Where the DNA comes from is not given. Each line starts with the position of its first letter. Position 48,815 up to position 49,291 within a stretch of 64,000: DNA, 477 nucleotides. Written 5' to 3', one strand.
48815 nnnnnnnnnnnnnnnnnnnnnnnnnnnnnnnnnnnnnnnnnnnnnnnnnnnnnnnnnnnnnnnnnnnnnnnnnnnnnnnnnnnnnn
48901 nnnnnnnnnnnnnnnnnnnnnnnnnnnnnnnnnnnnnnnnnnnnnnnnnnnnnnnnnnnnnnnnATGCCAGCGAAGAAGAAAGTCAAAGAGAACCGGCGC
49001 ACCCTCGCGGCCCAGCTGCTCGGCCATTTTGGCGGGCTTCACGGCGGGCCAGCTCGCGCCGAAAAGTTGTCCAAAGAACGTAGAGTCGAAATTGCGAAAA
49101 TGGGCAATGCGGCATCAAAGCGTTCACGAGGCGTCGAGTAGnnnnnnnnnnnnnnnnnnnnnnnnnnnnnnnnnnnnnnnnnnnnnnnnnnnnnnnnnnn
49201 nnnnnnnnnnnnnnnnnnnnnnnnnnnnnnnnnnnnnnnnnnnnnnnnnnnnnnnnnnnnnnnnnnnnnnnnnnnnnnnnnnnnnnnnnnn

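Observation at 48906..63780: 15-bp palindrome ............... at nearly every gene junction of a 15-kb early-gene block (17 copies plus decayed copies)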

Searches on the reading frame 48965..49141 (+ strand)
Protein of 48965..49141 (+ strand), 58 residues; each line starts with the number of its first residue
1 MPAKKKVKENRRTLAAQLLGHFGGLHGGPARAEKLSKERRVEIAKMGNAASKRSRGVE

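Call 64: search_protein_families(library=pfam, max_evalue=1, proteins=[window:48965-49141:+])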
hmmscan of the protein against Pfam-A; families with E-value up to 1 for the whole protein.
window:48965-49141:+ (58 aa): 1 family
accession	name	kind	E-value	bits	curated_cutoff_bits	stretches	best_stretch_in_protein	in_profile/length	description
PF00676.26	E1_dh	-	0.12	11.8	22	1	7-54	96-138/300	Dehydrogenase E1 component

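Call 66: find_homologous_proteins(query=window:48965-49141:+, max_evalue=0.01)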
Query window:48965-49141:+ (58 aa): 2 proteins with E <= 0.01 among 2 candidates.
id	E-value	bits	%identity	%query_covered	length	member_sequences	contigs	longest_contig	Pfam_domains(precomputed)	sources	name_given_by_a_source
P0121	1.6e-28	114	100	100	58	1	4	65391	-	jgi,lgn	jgi:hypothetical protein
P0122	6.0e-4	37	100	28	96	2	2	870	-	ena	-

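Call 67: find_encoding_contigs(protein=P0121, flank=10000, max_places=6)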
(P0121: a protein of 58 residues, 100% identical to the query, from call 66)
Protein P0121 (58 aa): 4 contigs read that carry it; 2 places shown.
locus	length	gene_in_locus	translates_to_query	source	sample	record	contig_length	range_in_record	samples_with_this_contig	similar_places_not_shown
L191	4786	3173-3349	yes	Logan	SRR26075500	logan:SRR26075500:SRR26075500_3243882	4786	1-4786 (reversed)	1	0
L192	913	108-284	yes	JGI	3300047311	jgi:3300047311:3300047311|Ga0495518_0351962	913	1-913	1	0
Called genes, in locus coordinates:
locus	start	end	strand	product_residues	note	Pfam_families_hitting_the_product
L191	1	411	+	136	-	?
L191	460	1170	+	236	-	-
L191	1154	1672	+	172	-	PF18894:PhageMetallopep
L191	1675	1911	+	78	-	-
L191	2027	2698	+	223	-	-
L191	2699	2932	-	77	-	-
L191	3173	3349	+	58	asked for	-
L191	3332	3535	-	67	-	-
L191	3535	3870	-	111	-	-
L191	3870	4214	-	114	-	PF02796:HTH_7 (faint)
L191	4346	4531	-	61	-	-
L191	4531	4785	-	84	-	?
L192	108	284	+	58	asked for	-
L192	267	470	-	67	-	-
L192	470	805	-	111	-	-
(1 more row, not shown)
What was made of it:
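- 48965..49141 (+): 58-aa protein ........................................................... It is a homologue (C-terminal domain only) of the orfA small protein of the IS1-like family and the candidate motif-binding protein. The gene is called independently on JGI and Logan contigs (call 67).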

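Call 69: find_homologous_proteins(query=A1, max_evalue=0.001)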
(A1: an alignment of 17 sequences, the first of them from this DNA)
Query A1 (17 sequences) (58 aa, profile of the alignment): 7999 proteins with E <= 0.001 among 8000 candidates; the best 120 are listed.
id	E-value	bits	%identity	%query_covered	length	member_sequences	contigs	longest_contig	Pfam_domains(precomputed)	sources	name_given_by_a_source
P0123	6.8e-29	118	-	-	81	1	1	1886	-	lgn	-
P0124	8.4e-29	118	63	28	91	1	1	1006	-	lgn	-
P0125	1.2e-28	117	59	29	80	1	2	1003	-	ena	-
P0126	1.5e-28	117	-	-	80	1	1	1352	-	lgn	-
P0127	1.6e-28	117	67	31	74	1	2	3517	-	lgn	-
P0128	2.6e-28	116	-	-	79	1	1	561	-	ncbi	-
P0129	2.9e-28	116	62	45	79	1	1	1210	-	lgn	-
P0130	2.9e-28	116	59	29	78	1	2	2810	-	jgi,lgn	jgi:hypothetical protein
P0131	2.9e-28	116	-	-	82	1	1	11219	-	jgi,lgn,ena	-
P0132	3.2e-28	116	29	86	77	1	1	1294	-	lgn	-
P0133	4.0e-28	115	67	26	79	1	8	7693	-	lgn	-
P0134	4.1e-28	115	71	29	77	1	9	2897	-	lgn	-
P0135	4.3e-28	115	67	26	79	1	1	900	-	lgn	-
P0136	4.5e-28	115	-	-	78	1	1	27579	-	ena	-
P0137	4.6e-28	115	64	43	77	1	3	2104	-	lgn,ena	-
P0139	5.2e-28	115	67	31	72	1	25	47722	-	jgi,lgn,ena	jgi:hypothetical protein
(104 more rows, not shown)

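Call 71: search_solved_structures(query=A1, max_evalue=10, show_alignments=2)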
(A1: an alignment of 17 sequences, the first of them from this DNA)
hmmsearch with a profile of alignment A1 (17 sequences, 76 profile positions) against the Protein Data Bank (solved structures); distinct sequences matched with E-value up to 10: 23.
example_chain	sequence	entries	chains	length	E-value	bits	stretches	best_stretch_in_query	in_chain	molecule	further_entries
6fsq_A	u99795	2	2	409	4.8e-05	26.9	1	20-45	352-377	alphaRep A3_bGFPD | A3_bGFPD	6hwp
6gwd_G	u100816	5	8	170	8.9e-05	26.1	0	20-45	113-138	iiH5 ALPHAREP | iih5 Alpha Repeating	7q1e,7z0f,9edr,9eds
4xl5_C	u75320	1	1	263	0.00048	23.7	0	20-45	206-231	bGFP-A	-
4zv6_A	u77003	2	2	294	0.0017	22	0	21-45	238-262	AlphaRep-7 | alpha-Rep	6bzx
9sah_A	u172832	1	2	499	0.0047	20.6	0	20-42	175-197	E4-NB2 synthetic fusion protein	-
4xvp_D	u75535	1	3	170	0.0092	19.6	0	20-45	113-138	BGFP-C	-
5dcq_A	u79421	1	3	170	0.0099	19.5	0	20-45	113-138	artificial repeat proteins (alphaREP3)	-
6gwc_C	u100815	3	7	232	0.012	19.3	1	20-45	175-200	iE5 ALPHAREP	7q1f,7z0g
8aw4_A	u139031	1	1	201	0.013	19.2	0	20-45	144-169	ALPHAREP bB-E3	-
6ft5_A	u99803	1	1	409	0.02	18.6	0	21-45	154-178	alphaRep A3_A3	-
6g4j_B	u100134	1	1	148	0.021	18.5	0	20-45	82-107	alphaREP bE8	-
9t1m_A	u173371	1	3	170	0.021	18.5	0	20-45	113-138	Alpha Rep E4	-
3ltj_A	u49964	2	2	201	0.036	17.7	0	21-45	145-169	AlphaRep-4 | bA3-2: binder of A3 protein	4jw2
8aw4_B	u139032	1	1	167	0.039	17.6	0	18-42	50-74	ALPHAREP bGFPD-YY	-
6gx7_E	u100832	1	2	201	0.066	16.9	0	20-45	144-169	iiiA5 ALPHAREP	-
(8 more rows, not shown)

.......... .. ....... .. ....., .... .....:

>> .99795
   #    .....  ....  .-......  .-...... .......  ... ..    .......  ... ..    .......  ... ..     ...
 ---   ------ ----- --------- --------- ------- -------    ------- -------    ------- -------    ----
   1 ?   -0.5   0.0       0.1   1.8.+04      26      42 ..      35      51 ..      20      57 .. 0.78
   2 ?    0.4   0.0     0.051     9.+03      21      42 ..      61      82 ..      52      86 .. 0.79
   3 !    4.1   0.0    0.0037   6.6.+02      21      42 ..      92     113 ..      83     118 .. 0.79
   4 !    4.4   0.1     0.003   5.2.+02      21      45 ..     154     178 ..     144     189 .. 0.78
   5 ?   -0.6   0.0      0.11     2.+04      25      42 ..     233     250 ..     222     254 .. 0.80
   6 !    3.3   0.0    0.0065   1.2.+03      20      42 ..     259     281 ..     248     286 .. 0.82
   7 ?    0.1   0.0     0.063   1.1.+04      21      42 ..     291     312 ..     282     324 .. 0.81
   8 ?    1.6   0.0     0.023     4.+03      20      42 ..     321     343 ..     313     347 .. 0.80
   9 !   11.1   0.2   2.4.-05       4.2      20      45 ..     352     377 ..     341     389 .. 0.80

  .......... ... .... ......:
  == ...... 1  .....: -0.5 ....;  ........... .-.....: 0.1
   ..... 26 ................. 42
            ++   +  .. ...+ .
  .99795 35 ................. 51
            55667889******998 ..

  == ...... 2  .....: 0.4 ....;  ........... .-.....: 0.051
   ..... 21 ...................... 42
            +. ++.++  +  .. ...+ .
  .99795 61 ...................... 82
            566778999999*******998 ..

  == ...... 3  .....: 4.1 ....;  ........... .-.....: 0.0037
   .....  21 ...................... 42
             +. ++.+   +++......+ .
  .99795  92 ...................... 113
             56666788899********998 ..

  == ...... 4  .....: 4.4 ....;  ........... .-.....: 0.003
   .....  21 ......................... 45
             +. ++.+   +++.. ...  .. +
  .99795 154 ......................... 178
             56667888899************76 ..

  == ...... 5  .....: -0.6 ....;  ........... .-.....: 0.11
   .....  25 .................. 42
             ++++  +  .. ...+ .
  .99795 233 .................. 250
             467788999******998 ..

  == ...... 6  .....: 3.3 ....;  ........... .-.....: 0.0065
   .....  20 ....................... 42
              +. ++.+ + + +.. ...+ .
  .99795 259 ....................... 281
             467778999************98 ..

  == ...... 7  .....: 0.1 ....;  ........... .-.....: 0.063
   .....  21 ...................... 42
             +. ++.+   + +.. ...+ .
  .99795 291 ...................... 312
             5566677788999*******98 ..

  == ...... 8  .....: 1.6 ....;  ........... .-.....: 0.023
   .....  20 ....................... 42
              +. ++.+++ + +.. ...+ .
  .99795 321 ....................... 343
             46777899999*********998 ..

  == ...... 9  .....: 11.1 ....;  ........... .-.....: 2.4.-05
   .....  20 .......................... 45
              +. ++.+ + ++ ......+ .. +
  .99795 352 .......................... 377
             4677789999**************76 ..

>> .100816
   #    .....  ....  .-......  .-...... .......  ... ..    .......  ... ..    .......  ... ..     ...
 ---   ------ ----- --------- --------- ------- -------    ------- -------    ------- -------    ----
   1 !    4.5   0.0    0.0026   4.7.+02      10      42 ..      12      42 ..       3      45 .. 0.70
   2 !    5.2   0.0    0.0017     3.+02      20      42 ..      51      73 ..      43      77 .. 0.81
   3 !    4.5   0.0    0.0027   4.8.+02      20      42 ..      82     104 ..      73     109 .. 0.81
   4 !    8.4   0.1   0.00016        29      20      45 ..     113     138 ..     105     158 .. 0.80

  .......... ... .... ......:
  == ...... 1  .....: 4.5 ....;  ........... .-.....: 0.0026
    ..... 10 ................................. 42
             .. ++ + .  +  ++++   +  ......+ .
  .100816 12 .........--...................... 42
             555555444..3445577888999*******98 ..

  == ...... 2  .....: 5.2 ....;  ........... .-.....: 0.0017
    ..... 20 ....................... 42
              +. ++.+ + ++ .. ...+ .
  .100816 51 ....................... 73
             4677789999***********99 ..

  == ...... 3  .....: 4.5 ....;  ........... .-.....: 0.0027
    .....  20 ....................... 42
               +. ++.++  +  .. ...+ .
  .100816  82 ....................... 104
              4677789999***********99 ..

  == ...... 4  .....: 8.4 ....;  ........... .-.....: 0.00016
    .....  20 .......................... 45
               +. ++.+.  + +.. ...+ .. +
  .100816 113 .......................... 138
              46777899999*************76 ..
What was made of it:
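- Tried and rejected: PDB sequence hits are spurious HEAT-repeat matches (call 71).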

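Call 73: find_related_loci(query=A2, collection=viral_contigs, flank=10000)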
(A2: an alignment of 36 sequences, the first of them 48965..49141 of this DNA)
Query A2 (58 aa) in viral_contigs; peptide patterns used: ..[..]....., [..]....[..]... (x = any residue, [..] = any of these).
423 stretches matched a pattern; 6 encode a relative of the query (tblastn E <= 1e-3); 6 distinct loci.
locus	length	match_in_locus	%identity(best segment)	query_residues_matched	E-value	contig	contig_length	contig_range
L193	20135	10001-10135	56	11-55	2e-9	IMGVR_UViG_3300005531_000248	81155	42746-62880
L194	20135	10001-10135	56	11-55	2e-9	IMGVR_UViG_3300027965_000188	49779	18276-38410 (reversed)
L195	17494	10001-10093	68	13-43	2e-7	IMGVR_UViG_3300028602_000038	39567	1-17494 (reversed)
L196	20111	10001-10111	59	15-53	1e-6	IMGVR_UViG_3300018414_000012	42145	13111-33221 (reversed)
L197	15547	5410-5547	46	9-56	9e-6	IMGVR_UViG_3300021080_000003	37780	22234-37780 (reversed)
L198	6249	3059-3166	50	15-50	2e-5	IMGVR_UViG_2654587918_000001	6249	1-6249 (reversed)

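Call 77: predict_structure(alignment_id=A2)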
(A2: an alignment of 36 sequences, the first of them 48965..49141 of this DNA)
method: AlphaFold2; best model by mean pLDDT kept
length: 58 residues; sequences in the alignment: 36
mean_pLDDT: 65.0   pTM: 0.36
mean pLDDT of the five models: 65.0, 63.0, 62.2, 59.9, 57.4
residues with pLDDT >= 90: 0; 70-90: 19; 50-70: 38; < 50: 1
segments of 3 or more residues with pLDDT < 50: none
pLDDT, mean of each block of 10 residues (from residue 1): 59 61 57 74 77 63
secondary structure, 60 per line:
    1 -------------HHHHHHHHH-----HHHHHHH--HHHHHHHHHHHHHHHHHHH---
elements in order: H14-22 H28-34 H37-55

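Call 80: find_related_loci(query=A3, collection=genome_contigs, flank=6000)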
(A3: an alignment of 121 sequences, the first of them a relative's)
Query A3 (72 aa) in genome_contigs; peptide patterns used: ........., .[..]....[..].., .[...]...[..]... (x = any residue, [..] = any of these).
600 stretches matched a pattern (row limit reached: there are more); 442 encode a relative of the query (tblastn E <= 1e-3); the best 80 are kept; 80 distinct loci.
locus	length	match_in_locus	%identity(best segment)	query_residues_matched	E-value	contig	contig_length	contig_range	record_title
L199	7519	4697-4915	63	1-70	4e-22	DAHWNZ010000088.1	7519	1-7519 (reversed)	MAG TPA_asm: Candidatus Dormiibacterota bacterium isolate clean217 NODE_88_length_7519_cov_6.270626, whole genome shotgu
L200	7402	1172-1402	61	1-72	6e-22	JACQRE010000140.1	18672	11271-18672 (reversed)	MAG: Candidatus Omnitrophota bacterium isolate NC_groundwater_1351_Ag_S-0.2um_67_50 S_p2_S4_coassembly_k141_3211845, who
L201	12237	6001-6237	62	1-72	2e-21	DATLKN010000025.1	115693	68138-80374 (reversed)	MAG TPA_asm: Stellaceae bacterium isolate SMAG_U13723 k141_73273, whole genome shotgun sequence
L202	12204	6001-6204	66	1-61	8e-21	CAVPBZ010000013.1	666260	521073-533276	MAG: uncultured Actinomycetes bacterium isolate MFD10064.bin.3.223 genome assembly, contig: contig_2424, whole genome sh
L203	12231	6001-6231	74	1-70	1e-20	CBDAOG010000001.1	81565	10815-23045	MAG: Dehalococcoidia bacterium isolate 0aa05121-dee9-464a-b52f-06bcf9350706 genome assembly, contig: contig_1, whole gen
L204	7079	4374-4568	69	12-70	4e-20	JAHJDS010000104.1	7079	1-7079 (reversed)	MAG: Proteobacteria bacterium isolate Modern_marine.mb.69 Modern_marine.mb.69_k141_520130, whole genome shotgun sequence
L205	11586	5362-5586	61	1-70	5e-20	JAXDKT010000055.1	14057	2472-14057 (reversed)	MAG: Chloroflexota bacterium isolate BP_600 scaffold_3698101, whole genome shotgun sequence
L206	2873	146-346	66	8-70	6e-20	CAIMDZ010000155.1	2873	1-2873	MAG: uncultured Bacteroidetes bacterium isolate Umea3_bin-3336 genome assembly, contig: bin-3336:155/226, whole genome s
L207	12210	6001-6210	59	1-70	3e-19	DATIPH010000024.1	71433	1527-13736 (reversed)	MAG TPA_asm: Solirubrobacterales bacterium isolate SMAG_U15845 k141_488717, whole genome shotgun sequence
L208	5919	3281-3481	64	1-61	6e-19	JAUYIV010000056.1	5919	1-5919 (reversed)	MAG: Actinomycetota bacterium isolate C24_metabat.bin.110 C24_k141_727623, whole genome shotgun sequence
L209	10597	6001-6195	60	4-70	2e-18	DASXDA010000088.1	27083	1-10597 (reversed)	MAG TPA_asm: Solirubrobacteraceae bacterium isolate SMAG_U5074 k141_2868648, whole genome shotgun sequence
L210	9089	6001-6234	59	1-71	2e-18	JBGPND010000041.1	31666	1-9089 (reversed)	MAG: Acetobacteraceae bacterium isolate OBJ_0618_7090110_222 k141_9588304_length_31666_cov_23.2588, whole genome shotgun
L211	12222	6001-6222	57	2-70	2e-18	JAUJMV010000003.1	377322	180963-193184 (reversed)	MAG: Thermomicrobiales bacterium isolate YX1bin8 opera_contig_52, whole genome shotgun sequence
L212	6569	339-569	57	3-72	8e-18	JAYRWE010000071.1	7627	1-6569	MAG: bacterium isolate NJ_NJASGE3bin.37 k141_801553, whole genome shotgun sequence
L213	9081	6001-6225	72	1-70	1e-17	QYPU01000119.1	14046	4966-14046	MAG: Dehalococcoidia bacterium isolate PowLak16_MAG20 c_000000086955, whole genome shotgun sequence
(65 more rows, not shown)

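Call 83: predict_structure(alignment_id=A3)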
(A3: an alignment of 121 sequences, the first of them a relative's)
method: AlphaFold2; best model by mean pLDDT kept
length: 72 residues; sequences in the alignment: 121
mean_pLDDT: 76.0   pTM: 0.31
mean pLDDT of the five models: 76.0, 75.9, 70.5, 69.1, 62.8
residues with pLDDT >= 90: 0; 70-90: 53; 50-70: 18; < 50: 1
segments of 3 or more residues with pLDDT < 50: none
pLDDT, mean of each block of 10 residues (from residue 1): 67 88 76 73 61 83 86 66
secondary structure, 60 per line:
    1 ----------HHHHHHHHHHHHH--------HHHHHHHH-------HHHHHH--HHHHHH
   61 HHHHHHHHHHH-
elements in order: H11-23 H32-39 H47-52 H55-71
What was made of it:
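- The AlphaFold models are of modest confidence (pLDDT 65 and 76, pTM about 0.3; calls 77, 83).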

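Call 86: fold_search(model_id=the predicted structure, library=pdb)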
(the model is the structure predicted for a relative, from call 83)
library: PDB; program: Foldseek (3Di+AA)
matches with E <= 10: 0; with E <= 0.001: 0
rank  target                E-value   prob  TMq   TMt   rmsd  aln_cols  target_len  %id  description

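Call 93: search_dna_similar(query=window:48965-49141:+, collection=phages, mode=protein, max_evalue=0.01, max_rows=25)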
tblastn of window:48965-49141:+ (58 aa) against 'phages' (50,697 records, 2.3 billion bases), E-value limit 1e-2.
No match.

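Call 94: search_dna_similar(query=P0139, collection=phages, mode=protein, max_evalue=0.01, max_rows=25)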
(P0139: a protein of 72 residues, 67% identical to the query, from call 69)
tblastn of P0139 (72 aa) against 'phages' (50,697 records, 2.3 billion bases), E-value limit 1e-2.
No match.
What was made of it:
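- Tried and rejected: No homologue in deposited phage genomes (calls 93, 94).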
